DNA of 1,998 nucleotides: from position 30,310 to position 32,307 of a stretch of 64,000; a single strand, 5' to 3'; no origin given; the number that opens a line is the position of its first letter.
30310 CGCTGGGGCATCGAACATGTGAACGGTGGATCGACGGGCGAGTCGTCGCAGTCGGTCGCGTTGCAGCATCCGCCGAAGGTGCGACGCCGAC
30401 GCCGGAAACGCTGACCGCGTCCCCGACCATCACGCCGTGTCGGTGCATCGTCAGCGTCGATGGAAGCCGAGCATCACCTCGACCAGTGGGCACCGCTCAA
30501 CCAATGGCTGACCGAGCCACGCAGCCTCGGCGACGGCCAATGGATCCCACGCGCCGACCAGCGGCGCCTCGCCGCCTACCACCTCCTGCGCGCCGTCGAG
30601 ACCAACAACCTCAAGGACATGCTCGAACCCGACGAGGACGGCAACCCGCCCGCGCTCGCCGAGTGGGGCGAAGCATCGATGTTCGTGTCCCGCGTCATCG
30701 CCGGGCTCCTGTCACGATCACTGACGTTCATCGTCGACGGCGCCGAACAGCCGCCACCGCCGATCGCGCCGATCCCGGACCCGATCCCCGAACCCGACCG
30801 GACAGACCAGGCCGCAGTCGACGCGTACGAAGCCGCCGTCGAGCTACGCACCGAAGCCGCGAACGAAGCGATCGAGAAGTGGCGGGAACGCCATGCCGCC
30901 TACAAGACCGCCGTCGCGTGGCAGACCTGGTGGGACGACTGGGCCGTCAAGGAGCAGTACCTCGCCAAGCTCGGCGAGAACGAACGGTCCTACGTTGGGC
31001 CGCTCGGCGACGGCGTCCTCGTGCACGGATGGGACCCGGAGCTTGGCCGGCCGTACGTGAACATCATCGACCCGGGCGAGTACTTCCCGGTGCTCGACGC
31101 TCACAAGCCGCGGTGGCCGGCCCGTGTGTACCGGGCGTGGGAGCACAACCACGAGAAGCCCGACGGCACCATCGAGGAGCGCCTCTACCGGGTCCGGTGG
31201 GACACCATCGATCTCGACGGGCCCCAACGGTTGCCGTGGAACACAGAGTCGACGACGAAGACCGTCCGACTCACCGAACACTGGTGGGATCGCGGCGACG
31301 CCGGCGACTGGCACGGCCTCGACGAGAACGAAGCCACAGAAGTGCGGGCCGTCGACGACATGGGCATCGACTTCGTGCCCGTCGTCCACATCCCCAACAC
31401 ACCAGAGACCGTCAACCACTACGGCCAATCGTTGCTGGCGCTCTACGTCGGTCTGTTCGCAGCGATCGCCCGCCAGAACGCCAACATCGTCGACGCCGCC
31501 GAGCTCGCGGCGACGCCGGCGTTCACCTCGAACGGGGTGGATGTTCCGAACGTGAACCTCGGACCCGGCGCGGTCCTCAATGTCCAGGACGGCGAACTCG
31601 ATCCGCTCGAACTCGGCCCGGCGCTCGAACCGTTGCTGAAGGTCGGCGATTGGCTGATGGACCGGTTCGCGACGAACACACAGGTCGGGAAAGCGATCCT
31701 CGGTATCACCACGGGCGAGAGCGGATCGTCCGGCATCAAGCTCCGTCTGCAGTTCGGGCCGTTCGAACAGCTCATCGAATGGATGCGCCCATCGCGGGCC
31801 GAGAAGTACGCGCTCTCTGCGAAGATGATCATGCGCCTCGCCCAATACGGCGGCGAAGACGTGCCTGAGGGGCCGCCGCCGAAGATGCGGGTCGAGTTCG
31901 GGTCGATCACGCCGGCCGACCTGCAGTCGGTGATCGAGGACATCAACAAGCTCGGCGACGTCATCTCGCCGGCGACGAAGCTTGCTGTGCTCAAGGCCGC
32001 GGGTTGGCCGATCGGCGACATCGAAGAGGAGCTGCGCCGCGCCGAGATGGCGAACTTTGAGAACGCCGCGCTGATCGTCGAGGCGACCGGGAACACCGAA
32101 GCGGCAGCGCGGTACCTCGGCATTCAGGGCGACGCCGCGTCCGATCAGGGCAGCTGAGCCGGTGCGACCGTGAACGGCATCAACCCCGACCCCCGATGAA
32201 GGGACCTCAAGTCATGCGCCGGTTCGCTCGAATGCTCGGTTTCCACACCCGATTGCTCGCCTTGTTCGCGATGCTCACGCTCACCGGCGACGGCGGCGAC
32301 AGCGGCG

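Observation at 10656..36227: A unidirectional 13-nt motif, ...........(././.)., occurs seven times in prophage intergenic gaps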

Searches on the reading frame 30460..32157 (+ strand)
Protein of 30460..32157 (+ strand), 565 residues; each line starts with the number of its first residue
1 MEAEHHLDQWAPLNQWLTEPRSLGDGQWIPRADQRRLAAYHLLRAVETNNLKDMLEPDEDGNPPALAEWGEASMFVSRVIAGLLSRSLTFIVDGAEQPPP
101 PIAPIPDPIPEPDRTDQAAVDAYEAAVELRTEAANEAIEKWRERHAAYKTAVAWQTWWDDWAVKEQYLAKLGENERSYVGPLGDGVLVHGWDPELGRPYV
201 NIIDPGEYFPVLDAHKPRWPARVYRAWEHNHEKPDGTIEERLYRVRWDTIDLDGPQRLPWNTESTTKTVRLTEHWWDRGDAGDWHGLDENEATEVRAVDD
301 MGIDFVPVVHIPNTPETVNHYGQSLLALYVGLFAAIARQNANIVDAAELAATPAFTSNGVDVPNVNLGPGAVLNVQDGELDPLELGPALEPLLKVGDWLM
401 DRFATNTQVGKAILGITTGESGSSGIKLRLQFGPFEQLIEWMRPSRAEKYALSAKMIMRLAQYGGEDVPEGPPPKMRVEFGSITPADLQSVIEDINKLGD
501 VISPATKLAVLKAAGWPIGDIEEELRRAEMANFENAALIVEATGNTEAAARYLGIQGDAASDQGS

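Call 20: search_dna_similar(query=window:30460-32157:+, collection=phages, mode=protein, max_rows=25)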
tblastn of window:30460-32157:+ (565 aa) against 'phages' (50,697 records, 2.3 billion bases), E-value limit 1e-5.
Records with a match: 2; places in all: 2; records where one place covers at least 80% of the query: 2.
Best place of each record, by identity: <60% 2.
By first word of the organism name: Streptomyces 2.
By host as written in the record: Streptomyces sp. ZL12 2.
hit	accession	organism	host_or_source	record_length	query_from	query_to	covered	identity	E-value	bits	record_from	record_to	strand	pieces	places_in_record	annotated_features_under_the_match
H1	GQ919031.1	Streptomyces phage ZL12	Streptomyces sp. ZL12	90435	24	555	94%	28.2%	7e-41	164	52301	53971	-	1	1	hypothetical protein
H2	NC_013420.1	Streptomyces phage ZL12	Streptomyces sp. ZL12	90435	24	555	94%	28.2%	7e-41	164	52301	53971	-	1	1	hypothetical protein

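Call 26: find_homologous_proteins(query=window:30460-32157:+, max_evalue=1e-20)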
Query window:30460-32157:+ (565 aa): 15 proteins with E <= 1e-20 among 8000 candidates.
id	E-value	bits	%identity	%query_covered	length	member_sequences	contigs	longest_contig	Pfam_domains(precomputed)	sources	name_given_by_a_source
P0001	0.0e+0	1302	100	100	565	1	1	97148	-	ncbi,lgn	ncbi:MAG: hypothetical protein AAF567_24455 [Actinomycetota bacterium]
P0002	8.4e-216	736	59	99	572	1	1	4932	-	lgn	-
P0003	5.5e-206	704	59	98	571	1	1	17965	-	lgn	-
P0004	1.7e-67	247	34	98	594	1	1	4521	-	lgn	-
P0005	7.1e-53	198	30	98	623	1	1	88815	-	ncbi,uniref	ncbi:hypothetical protein [Streptomyces sp. NPDC048521]|uniref:hypothetical protein n=1 Tax=Streptom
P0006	8.1e-53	198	31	98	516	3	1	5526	-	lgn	-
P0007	2.6e-51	193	32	93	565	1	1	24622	-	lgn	-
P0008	4.9e-48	182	31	93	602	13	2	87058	-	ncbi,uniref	ncbi:hypothetical protein ABZ694_24735 [Streptomyces albidoflavus]|uniref:hypothetical protein n=1 T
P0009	3.1e-45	173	28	93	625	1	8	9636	-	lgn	-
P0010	1.5e-43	168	28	93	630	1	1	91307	-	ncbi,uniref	ncbi:hypothetical protein [Streptomyces griseorubiginosus]|uniref:hypothetical protein n=1 Tax=Strep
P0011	4.6e-43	166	27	97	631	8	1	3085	-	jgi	jgi:hypothetical protein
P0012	8.1e-40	155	28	94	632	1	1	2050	-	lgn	-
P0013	7.2e-39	152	29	94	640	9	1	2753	-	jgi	jgi:hypothetical protein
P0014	2.2e-38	151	30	88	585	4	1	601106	-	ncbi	-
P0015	4.8e-38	149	29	88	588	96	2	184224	-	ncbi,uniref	ncbi:hypothetical protein [Streptomyces sp. NPDC057781]|uniref:hypothetical protein n=1 Tax=unclassi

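Call 27: find_encoding_contigs(protein=P0003, flank=10000, max_places=5)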
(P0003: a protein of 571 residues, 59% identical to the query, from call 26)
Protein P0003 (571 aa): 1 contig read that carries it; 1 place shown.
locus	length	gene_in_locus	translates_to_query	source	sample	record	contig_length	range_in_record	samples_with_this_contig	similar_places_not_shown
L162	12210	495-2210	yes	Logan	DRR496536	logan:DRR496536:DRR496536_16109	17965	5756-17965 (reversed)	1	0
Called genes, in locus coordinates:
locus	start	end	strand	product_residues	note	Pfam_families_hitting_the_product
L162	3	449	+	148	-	?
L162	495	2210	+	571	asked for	-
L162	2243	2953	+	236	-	-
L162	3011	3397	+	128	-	PF02924:HDPD (faint)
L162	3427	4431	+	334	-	-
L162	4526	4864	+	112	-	-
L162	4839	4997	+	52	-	-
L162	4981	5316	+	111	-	-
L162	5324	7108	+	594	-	-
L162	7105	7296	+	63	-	-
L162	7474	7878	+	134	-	PF19586:DUF6093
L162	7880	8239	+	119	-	PF04883:HK97-gp10_like (weak)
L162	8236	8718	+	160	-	-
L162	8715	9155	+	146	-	-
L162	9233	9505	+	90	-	-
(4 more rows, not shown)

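Call 28: find_encoding_contigs(protein=P0002, flank=10000, max_places=5)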
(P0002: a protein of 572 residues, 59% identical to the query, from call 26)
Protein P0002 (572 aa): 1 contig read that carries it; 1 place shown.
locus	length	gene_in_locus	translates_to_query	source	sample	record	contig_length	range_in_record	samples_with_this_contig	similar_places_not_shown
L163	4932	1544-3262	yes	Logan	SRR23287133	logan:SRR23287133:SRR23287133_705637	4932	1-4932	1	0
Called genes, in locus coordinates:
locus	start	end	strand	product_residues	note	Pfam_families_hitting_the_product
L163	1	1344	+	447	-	?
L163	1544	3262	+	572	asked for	-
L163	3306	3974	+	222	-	-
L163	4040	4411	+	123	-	PF02924:HDPD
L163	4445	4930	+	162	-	?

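Call 51: find_related_loci(query=A3, collection=metagenome_contigs, flank=10000)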
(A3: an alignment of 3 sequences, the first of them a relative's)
Query A3 (565 aa) in metagenome_contigs; peptide patterns used: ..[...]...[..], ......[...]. (x = any residue, [..] = any of these).
402 stretches matched a pattern, but none encodes a relative of the query by tblastn (E <= 1e-3).

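Call 52: find_related_loci(query=A3, collection=viral_contigs, flank=10000)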
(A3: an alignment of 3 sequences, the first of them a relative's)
Query A3 (565 aa) in viral_contigs; peptide patterns used: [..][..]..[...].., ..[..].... (x = any residue, [..] = any of these).
82 stretches matched a pattern; 1 encode a relative of the query (tblastn E <= 1e-3); 1 distinct loci.
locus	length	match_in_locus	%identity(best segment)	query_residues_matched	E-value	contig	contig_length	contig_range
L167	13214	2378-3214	26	164-440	6e-9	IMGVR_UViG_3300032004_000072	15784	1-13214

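Call 74: find_encoding_contigs(protein=P0005, flank=10000, max_places=2)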
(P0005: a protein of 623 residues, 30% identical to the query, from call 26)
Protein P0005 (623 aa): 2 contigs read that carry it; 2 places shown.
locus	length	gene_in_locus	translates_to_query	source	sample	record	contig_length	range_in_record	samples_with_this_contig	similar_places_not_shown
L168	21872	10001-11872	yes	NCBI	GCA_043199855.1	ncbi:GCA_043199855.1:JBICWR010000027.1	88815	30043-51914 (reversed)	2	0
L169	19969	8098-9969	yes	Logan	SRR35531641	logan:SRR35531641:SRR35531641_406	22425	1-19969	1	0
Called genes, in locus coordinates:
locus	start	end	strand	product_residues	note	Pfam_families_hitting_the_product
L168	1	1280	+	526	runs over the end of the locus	PF10935:DUF2637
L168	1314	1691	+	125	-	-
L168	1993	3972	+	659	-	-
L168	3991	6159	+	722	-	-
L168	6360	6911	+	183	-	-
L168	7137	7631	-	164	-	PF27111:Rv1352 (weak)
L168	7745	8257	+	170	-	-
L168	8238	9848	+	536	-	PF17289:Terminase_6C (faint), PF03237:Terminase_6N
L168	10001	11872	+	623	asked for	-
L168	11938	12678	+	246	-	PF06810:Phage_scaffold (weak)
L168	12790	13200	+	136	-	PF02924:HDPD (weak)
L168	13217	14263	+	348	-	PF03864:Phage_cap_E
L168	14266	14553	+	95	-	-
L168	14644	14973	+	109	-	-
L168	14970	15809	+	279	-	-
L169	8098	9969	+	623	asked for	-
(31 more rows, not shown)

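Call 75: find_encoding_contigs(protein=P0007, flank=10000, max_places=2)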
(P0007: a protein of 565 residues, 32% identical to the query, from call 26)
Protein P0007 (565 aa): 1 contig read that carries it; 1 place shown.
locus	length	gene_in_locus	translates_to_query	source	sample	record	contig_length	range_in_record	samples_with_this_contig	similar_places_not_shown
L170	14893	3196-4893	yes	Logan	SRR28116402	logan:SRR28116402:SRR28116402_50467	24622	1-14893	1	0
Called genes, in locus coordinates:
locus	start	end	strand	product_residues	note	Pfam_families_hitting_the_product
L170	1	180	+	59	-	?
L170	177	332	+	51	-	-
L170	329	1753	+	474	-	PF03237:Terminase_6N, PF04466:Terminase_3, PF17289:Terminase_6C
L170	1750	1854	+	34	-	-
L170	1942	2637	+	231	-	-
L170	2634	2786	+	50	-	-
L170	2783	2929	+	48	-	-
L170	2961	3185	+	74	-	-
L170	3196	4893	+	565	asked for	-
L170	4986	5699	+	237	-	PF06810:Phage_scaffold (weak)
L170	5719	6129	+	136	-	PF02924:HDPD (weak)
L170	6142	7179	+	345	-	PF03864:Phage_cap_E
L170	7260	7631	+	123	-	-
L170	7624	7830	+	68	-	-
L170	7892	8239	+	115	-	-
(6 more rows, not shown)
